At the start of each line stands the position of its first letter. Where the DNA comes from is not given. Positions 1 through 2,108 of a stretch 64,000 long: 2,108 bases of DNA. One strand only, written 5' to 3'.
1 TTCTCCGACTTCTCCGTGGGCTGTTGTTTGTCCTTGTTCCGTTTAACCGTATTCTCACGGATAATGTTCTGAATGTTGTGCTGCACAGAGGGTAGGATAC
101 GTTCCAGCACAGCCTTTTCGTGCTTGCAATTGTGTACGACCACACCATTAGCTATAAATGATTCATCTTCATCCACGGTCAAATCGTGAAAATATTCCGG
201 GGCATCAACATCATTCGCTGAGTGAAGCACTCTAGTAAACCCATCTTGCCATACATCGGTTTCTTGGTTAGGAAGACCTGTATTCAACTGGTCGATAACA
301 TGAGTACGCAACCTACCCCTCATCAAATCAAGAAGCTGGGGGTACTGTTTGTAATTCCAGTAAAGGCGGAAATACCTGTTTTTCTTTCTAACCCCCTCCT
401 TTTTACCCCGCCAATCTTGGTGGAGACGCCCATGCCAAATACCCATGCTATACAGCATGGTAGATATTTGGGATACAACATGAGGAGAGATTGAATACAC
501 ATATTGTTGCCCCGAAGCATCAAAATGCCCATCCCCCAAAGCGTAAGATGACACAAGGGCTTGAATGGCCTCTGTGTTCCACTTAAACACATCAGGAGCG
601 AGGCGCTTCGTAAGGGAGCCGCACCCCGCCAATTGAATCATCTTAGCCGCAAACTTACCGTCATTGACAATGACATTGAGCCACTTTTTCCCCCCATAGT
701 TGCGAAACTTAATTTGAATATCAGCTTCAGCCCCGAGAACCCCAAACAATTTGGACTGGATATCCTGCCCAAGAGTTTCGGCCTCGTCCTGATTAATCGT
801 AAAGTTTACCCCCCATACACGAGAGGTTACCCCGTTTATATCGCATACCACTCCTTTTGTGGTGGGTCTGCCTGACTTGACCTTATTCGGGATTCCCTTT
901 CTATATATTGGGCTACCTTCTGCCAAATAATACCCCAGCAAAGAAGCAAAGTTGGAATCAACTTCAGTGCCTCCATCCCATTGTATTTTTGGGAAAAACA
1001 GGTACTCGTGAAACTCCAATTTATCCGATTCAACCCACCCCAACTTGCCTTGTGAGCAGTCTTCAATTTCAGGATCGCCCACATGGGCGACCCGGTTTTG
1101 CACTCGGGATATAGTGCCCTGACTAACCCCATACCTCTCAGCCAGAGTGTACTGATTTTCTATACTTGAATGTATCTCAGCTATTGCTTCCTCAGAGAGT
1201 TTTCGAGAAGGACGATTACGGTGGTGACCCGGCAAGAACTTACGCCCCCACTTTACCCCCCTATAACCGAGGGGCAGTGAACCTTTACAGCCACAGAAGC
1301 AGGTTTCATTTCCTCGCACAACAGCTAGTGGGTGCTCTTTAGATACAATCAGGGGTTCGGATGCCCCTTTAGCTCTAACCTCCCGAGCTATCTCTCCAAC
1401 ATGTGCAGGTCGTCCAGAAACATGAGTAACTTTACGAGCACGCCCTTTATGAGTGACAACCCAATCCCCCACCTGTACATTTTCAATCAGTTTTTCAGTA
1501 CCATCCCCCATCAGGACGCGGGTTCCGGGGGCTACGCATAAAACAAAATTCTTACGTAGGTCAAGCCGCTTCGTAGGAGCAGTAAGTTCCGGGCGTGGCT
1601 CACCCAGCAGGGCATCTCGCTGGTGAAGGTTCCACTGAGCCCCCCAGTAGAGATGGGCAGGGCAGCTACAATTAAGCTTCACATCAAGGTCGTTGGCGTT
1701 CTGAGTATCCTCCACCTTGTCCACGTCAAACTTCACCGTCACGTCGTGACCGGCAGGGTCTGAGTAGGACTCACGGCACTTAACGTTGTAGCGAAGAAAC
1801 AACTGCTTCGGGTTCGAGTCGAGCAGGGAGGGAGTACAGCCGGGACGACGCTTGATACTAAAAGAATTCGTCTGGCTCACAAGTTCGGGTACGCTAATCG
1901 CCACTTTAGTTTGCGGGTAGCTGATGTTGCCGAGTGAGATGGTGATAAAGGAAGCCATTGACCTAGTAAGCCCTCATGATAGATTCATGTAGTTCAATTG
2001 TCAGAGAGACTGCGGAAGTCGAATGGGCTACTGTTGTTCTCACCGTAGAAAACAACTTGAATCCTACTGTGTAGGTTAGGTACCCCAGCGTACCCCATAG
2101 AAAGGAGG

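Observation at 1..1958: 470-aa intein with HTH insert and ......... endonuclease, inserted inside a CxC...CxH zinc motif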

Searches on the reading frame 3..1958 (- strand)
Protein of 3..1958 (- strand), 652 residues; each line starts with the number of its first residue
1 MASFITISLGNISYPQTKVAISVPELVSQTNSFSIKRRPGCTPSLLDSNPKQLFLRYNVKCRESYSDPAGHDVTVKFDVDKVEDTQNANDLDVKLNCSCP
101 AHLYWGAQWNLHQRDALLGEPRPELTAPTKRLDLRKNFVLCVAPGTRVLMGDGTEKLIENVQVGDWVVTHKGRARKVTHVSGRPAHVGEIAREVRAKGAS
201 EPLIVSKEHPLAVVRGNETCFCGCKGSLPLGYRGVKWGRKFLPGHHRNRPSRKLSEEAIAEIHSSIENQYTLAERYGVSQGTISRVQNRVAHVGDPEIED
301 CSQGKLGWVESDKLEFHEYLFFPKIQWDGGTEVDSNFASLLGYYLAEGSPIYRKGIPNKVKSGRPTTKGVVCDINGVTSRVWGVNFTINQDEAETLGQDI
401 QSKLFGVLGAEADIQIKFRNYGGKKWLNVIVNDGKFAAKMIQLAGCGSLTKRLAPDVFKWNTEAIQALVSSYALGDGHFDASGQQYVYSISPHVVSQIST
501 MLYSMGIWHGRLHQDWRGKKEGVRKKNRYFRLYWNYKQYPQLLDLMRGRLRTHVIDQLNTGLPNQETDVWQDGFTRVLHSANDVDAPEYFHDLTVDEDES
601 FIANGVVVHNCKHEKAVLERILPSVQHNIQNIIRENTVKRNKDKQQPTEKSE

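Call 9: search_protein_families(library=pfam, proteins=[window:3-1958:-], max_evalue=1)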
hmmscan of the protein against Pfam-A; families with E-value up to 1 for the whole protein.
window:3-1958:- (652 aa): 7 families
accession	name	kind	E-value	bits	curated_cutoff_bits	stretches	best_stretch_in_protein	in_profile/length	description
PF05203.21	Hom_end_hint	-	1.9e-09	38.3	32.1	1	141-213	1-77/228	Hom_end-associated Hint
PF14890.11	Intein_splicing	-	2.5e-08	34.3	35.8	1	294-610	95-155/155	Intein splicing domain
PF13403.11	Hint_2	-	0.0001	23.1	28.4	1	141-193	2-53/147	Hint domain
PF01455.23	HupF_HypC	-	0.0051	17.4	28.5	1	157-177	32-52/65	HupF/HypC family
PF14528.11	LAGLIDADG_3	-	0.024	15.3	22.5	1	466-515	4-55/82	LAGLIDADG-like domain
PF01371.25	Trp_repressor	-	0.2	12.2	27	1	269-293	52-76/88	Trp repressor protein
PF04545.22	Sigma70_r4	-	0.22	11.5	24.1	1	271-289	25-43/50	Sigma-70, region 4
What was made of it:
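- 1500..1538 (-): Intein block A, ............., with the Cys1 nucleophile at 1536..1538. Hom_end_hint profile positions 1-77 align here (call 9).
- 525..566 (-): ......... motif 2, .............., with catalytic Asp336. Pfam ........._3 gives a weak hit at precursor aa 466-515 (call 9).
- On Intein (class 1, Hint domain): Pfam Intein_splicing is just under its cut-off, 34.3 vs 35.8 bits (call 9).
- On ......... homing endonuclease (two-motif, monomeric): Pfam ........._3 scores only 15.3 bits against a cut-off of 22.5 (call 9).
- Pfam Intein_splicing (34.3 vs 35.8 bits) and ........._3 (15.3 vs 22.5 bits) fall below their cut-offs (call 9). Pfam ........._3 is below threshold (call 9).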

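Call 10: search_protein_families(library=phrogs, proteins=[window:3-1958:-], max_evalue=1)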
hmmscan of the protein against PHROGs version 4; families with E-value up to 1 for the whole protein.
window:3-1958:- (652 aa): 6 families
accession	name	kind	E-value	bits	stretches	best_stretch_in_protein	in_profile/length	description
phrog_36001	-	unknown function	5.4e-08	32.5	2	140-220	96-171/715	-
phrog_59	-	DNA, RNA and nucleotide metabolism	0.002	18.6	1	249-296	245-278/423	HNH endonuclease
phrog_21587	-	unknown function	0.042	13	1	140-179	574-612/706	-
phrog_517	-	DNA, RNA and nucleotide metabolism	0.079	14.9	1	248-292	79-127/128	HTH DNA binding protein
phrog_15385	-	unknown function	0.15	12.9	1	360-415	5-55/181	-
phrog_3642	-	DNA, RNA and nucleotide metabolism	0.35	11.8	1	263-289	18-44/79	HTH DNA binding protein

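Call 11: search_protein_families(library=ncbifam, proteins=[window:3-1958:-], max_evalue=1)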
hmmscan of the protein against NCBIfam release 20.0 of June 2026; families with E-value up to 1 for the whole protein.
window:3-1958:- (652 aa): 7 families
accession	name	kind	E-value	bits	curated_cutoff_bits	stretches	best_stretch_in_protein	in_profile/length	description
TIGR01443.1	intein_Cterm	domain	6.3e-07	29.4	15.6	1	592-611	4-24/24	intein C-terminal splicing region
NF038136.1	rSAM_Rv_intein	exception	8e-07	28.3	700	1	139-177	74-114/574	intein-containing Rv2578c family radical SAM protein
TIGR00074.1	hypC_hupF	subfamily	0.0034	17.2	48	1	156-177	31-52/80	HypC/HybG/HupF family hydrogenase formation chaperone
NF003158.0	PRK04132.1-3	equivalog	0.0063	13.6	1750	1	591-622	1236-1267/1437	replication factor C small subunit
NF038162.1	RtcB_rel_intein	exception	0.018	13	1150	1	582-614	548-582/961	intein-containing RtcB family protein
NF006207.0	PRK08332.1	equivalog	0.037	11.2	2400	1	398-615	1035-1246/1684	vitamin B12-dependent ribonucleotide reductase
NF011303.0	PRK14715.1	equivalog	0.053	10.5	1585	1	441-524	1190-1274/1627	DNA-directed DNA polymerase II large subunit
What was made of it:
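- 129..1538 (-): Complete 470-aa class-1 intein with a nested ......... homing endonuclease. Pfam and NCBIfam hits (calls 9, 11).
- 129..197 (-): Intein blocks F and G, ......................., with penultimate His469 and terminal Asn470. TIGR01443 scores 29.4 bits against a cut-off of 15.6 (call 11).
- On Intein (class 1, Hint domain): ..............|C. TIGR01443 scores 29.4 bits against a cut-off of 15.6 (call 11).
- Closest known: Inteins that interrupt metal-cluster motifs or respond to metals: radical-SAM inteins. Same: The N-terminal junction of this precursor gives a local hit to the intein-containing radical SAM model NF038136, E 8e-7 (call 11).
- Checked: NCBIfam TIGR01443 intein C-terminal region 29.4 bits, cut-off 15.6 (calls 9, 11)
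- Pfam PF05203 and TIGR01443 score above their cut-offs (calls 9, 11).
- Tried and rejected: Pfam, PHROGs and NCBIfam on the spliced extein gave nothing usable (calls 9-11).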
